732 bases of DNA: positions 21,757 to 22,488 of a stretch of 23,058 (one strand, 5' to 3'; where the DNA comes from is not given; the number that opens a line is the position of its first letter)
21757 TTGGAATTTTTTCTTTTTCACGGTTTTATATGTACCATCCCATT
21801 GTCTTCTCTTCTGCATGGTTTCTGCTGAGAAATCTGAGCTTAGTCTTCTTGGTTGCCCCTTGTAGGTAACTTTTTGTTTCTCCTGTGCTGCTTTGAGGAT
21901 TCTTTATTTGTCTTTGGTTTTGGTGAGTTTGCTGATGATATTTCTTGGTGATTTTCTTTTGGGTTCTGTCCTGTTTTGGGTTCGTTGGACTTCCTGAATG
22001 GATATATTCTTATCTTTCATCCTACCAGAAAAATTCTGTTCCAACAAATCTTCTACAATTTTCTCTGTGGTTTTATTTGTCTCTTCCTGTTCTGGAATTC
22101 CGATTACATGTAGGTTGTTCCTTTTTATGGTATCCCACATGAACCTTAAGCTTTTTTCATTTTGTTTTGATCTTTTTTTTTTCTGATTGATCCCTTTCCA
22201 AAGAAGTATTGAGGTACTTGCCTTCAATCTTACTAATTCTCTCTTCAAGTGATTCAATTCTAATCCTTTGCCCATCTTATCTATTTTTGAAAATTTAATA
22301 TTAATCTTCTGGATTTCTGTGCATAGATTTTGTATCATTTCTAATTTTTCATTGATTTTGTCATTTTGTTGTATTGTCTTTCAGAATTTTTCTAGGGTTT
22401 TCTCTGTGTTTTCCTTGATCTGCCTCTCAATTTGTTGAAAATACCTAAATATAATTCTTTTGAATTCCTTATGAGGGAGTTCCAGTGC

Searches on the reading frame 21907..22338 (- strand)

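Call 41: search_protein_families(library=pfam, proteins=[window:21907-22338:-], max_evalue=0.01)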
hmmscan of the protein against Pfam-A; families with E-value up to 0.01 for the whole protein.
seq(144 aa): 1 family
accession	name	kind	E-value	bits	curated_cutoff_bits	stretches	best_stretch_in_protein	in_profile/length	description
PF02994.20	Transposase_22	-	9.1e-12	45.6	22.4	1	73-142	1-71/98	L1 transposable element RBD-like domain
